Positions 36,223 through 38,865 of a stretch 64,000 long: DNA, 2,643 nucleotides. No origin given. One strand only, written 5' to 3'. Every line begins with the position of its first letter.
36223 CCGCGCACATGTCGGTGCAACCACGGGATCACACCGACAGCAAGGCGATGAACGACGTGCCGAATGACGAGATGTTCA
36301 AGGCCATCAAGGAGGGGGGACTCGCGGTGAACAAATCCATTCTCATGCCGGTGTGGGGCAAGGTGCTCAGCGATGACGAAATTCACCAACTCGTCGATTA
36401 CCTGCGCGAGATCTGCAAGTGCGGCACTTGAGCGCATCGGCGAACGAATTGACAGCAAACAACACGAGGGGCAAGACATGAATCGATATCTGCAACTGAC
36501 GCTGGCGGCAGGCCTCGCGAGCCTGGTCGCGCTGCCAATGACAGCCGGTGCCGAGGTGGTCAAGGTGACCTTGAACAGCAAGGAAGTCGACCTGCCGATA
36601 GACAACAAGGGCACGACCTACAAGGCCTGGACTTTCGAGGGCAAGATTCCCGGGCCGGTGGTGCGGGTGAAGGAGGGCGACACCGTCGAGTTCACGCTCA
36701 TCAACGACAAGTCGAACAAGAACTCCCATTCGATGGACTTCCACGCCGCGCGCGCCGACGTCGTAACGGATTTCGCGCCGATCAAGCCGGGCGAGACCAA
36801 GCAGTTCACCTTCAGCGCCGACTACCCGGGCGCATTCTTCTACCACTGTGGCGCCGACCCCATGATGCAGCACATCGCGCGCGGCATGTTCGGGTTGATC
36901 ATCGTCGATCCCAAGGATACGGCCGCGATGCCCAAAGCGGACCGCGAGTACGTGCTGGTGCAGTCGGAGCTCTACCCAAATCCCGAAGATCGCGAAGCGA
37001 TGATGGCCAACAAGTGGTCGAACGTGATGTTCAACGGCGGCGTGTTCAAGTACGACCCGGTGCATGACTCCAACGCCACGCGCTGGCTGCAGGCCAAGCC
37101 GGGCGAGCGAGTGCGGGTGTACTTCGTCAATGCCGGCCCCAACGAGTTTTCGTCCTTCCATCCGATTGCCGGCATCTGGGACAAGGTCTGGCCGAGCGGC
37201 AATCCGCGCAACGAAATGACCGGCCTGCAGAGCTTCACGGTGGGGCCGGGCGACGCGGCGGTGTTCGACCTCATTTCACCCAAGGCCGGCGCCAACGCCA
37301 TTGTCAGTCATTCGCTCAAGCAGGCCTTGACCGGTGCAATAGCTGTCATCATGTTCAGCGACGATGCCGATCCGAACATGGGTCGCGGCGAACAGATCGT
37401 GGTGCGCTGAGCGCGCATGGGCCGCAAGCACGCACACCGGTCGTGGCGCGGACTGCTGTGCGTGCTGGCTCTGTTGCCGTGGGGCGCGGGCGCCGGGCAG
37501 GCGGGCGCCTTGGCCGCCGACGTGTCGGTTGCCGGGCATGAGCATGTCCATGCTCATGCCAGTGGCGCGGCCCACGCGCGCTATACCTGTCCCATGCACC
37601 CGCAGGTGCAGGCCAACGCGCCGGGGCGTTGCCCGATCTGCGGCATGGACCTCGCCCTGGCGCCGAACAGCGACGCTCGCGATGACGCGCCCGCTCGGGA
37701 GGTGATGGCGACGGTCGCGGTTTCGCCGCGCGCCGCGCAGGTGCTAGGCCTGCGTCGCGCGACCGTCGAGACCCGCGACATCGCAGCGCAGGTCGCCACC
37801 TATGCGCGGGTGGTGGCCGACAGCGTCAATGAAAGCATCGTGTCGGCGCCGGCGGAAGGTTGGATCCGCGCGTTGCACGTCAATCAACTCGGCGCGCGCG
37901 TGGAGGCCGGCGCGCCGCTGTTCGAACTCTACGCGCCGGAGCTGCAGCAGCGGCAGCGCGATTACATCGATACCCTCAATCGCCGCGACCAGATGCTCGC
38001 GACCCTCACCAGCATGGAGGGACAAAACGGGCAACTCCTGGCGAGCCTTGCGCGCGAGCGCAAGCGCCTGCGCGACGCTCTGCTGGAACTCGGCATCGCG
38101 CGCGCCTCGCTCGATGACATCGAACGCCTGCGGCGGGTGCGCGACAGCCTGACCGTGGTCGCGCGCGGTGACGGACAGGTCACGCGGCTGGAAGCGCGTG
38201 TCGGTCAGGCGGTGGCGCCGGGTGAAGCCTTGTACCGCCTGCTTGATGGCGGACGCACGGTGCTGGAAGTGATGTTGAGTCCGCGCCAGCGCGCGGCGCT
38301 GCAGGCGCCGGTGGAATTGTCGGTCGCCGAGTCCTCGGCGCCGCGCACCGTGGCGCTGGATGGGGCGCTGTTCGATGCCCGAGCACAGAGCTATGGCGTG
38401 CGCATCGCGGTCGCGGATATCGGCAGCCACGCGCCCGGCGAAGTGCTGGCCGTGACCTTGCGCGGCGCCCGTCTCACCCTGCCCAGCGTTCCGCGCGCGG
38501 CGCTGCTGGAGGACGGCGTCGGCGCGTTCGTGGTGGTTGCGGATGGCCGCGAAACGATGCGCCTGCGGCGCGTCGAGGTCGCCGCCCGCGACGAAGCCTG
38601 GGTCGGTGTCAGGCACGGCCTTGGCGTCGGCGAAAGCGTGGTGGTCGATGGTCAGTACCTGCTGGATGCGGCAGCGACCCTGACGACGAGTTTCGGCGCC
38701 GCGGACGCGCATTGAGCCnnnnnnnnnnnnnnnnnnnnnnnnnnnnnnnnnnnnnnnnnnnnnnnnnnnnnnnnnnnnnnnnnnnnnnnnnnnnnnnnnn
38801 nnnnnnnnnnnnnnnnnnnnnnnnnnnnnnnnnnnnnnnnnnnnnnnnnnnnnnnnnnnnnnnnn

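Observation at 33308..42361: tRNA-Thr-flanked accessory block: csrA paralog heading an ncgABC-nirK-like copper/nitrite module fused to cusBA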

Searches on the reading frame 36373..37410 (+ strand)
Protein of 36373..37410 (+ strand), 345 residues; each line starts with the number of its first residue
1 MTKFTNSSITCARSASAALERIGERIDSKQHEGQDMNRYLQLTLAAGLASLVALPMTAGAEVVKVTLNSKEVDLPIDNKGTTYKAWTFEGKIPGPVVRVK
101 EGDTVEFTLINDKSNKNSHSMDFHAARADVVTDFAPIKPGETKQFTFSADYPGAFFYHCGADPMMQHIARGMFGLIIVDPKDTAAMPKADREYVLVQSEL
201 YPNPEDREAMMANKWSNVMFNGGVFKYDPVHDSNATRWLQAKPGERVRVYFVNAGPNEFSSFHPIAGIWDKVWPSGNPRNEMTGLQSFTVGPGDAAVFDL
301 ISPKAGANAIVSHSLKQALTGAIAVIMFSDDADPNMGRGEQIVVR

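Call 8: search_protein_families(library=pfam, proteins=[window:36373-37410:+], max_evalue=0.01)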
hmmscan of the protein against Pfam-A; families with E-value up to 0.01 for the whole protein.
window:36373-37410:+ (345 aa): 4 families
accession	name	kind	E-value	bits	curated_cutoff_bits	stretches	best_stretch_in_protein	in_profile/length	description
PF07732.21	Cu-oxidase_3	-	1.3e-14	54.8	21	1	79-182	11-118/119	Multicopper oxidase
PF07731.20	Cu-oxidase_2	-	1.9e-10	41.1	20.4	1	89-181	24-136/137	Multicopper oxidase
PF00394.28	Cu-oxidase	-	4.3e-05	24.1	21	0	193-261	3-82/157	Multicopper oxidase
PF13473.12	Cupredoxin_1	-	0.00033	21.1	27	1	95-164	35-97/104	Cupredoxin-like domain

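Call 9: search_protein_families(library=ncbifam, proteins=[window:36373-37410:+], max_evalue=0.01)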
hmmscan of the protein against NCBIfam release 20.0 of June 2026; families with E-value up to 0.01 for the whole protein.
window:36373-37410:+ (345 aa): 11 families
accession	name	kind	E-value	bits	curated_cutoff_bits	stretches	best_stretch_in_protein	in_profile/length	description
TIGR02376.1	Cu_nitrite_red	equivalog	3.3e-63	214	296.3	1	60-336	25-318/326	copper-containing nitrite reductase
TIGR01480.1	copper_res_A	subfamily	2.8e-19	69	478.95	1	37-199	9-180/593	copper resistance system multicopper oxidase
TIGR03388.1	ascorbase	equivalog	8.4e-12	44.5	614.8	1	86-204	23-146/542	L-ascorbate oxidase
TIGR03389.1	laccase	equivalog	8.9e-08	31.4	558.9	1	82-203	21-147/539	laccase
NF008205.1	PRK10965.1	equivalog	3.9e-07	29.3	525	1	79-185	61-170/529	multicopper oxidase CueO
TIGR04246.1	nitrous_NosZ_Gp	equivalog_domain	9.5e-07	27.5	625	1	86-179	490-577/578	Sec-dependent nitrous-oxide reductase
TIGR03096.1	nitroso_cyanin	equivalog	4.4e-06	26.5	142.85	1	56-169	20-128/135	nitrosocyanin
TIGR03095.1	rusti_cyanin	equivalog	0.00023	21.3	146.7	0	92-179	49-148/148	rusticyanin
TIGR03390.1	ascorbOXfungal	equivalog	0.00042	18.9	445.35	1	85-206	29-154/538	L-ascorbate oxidase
TIGR04244.1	nitrous_NosZ_RR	equivalog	0.0024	16.5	625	1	98-160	552-610/627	TAT-dependent nitrous-oxide reductase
NF008135.0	PRK10883.1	equivalog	0.01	14.4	581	0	80-187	62-172/471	cell division protein FtsP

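Call 29: search_solved_structures(query=window:36478-37410:+, show_alignments=2)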
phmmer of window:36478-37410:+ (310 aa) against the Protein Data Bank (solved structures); distinct sequences matched with E-value up to 0.001: 210 (the best 60 are shown).
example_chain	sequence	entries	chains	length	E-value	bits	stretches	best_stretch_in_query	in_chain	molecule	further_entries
4kns_A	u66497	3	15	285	4.1e-150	502.6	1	27-310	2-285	Multicopper oxidase type 1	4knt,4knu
3wi9_A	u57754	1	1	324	1.2e-59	205.6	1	23-297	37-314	Nitrite reductase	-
3wkq_A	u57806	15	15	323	1.4e-59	205.3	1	23-297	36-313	Nitrite reductase | Copper-containing nitrite reductase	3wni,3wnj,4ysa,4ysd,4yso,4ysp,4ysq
3x1e_A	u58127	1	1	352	1.5e-59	205.2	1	23-297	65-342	Nitrite reductase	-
3wia_A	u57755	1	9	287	3e-59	204.2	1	30-297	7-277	Nitrite reductase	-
9kws_A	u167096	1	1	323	6.7e-59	203.1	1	23-297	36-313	Copper-containing nitrite reductase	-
3wkp_A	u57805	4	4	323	3.3e-58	200.8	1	23-297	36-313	Nitrite reductase | Copper-containing nitrite reductase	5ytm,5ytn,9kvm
3x1n_A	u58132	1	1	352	3.7e-58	200.7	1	23-297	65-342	Nitrite reductase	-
3x1f_A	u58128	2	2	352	3.7e-58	200.7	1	23-297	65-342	Nitrite reductase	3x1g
9kvl_A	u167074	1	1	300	4e-58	200.5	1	23-295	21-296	Copper-containing nitrite reductase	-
9kwt_A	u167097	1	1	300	5.7e-58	200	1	23-295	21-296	Copper-containing nitrite reductase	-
9kwu_A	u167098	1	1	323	1.6e-57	198.5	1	23-297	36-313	Copper-containing nitrite reductase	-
9kwv_A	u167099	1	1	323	1.1e-56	195.8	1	23-297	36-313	Copper-containing nitrite reductase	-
6tfd_A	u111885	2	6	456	1.8e-53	185.2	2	24-290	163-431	Copper-containing nitrite reductase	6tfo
2dv6_A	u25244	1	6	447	1.6e-51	178.8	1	25-290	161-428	Nitrite reductase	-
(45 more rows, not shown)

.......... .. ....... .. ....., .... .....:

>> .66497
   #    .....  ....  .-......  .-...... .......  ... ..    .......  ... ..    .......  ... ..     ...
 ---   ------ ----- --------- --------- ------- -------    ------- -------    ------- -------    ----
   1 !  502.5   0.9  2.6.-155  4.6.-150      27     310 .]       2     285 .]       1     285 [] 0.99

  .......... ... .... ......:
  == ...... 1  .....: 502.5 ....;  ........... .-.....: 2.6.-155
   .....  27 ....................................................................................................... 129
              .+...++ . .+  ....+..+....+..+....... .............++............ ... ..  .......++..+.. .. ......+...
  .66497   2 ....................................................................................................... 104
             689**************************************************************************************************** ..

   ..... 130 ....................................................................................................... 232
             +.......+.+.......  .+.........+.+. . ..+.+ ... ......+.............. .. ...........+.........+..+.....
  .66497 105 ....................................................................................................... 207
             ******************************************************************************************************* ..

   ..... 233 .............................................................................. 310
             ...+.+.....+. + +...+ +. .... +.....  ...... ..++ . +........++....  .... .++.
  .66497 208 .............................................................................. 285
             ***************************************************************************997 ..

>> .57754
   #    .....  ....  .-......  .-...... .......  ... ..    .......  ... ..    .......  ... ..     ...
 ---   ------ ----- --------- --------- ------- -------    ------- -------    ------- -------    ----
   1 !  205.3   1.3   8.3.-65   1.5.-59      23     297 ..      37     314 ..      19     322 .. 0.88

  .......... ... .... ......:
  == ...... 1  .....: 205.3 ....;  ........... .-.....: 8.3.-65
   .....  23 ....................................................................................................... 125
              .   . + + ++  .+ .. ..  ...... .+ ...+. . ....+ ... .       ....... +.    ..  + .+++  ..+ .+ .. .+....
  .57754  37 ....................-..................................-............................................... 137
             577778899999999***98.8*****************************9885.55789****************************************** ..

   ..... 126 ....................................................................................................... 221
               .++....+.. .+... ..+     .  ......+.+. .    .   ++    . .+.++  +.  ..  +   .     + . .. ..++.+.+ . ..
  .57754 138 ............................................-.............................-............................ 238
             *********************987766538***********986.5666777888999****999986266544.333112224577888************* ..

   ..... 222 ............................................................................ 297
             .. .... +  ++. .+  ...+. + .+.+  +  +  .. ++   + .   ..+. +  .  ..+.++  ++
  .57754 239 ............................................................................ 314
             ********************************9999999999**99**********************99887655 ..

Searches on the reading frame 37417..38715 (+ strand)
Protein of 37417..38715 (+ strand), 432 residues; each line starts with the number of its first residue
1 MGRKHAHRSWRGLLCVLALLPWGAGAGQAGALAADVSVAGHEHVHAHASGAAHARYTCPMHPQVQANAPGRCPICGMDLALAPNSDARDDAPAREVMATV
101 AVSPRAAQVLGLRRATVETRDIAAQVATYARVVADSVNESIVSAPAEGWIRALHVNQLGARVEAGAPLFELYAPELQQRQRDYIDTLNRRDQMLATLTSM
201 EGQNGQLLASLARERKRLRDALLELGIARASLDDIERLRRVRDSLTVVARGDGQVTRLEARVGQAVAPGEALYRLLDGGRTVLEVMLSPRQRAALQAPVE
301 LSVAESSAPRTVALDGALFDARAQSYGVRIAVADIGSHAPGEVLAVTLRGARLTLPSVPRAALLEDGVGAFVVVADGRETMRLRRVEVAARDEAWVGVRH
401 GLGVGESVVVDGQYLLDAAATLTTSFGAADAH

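Call 8: search_protein_families(library=pfam, proteins=[window:37417-38715:+], max_evalue=0.01)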
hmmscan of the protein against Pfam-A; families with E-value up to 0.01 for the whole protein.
window:37417-38715:+ (432 aa): 4 families
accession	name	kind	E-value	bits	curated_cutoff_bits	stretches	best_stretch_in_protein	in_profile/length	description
PF16576.10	HlyD_D23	-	1.3e-26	93.6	30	1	122-283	2-147/214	Barrel-sandwich domain of CusB or HlyD membrane-fusion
PF19335.5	HMBD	-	7e-14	51.9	23.6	1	56-79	2-25/28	Heavy metal binding domain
PF13437.12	HlyD_3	-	5.8e-09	37.1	22.2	1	246-335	1-96/106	HlyD family secretion protein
PF00364.28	Biotin_lipoyl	-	0.00091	19.5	22.1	0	140-171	43-73/73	Biotin-requiring enzyme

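Call 9: search_protein_families(library=ncbifam, proteins=[window:37417-38715:+], max_evalue=0.01)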
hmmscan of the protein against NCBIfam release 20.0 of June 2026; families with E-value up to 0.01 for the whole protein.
window:37417-38715:+ (432 aa): 7 families
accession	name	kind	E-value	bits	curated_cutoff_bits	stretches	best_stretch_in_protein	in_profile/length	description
TIGR01730.1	RND_mfp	subfamily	1.9e-21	76.3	94.9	1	116-416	5-313/322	efflux RND transporter periplasmic adaptor subunit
NF007303.0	PRK09783.1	subfamily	5e-19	68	390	1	58-424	52-400/414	copper/silver efflux system membrane fusion protein CusB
TIGR00999.1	8a0102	subfamily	3.8e-15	55.7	319.3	1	234-417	80-271/271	CzcB/NccB family metal efflux transporter periplasmic adaptor subunit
TIGR03794.1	NHLM_micro_HlyD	equivalog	0.00016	20.7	156.2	0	213-275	224-284/421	NHLP bacteriocin system secretion protein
NF007785.0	PRK10476.1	equivalog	0.00065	18.6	376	0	230-277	194-241/347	multidrug transporter subunit MdtN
NF008589.1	PRK11556.1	equivalog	0.0036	16.3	391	0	358-413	321-376/392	MdtA/MuxA family multidrug efflux RND transporter periplasmic adaptor subunit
TIGR01843.1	type_I_hlyD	subfamily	0.0038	16.3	208.65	1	114-171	245-302/422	HlyD family type I secretion periplasmic adaptor subunit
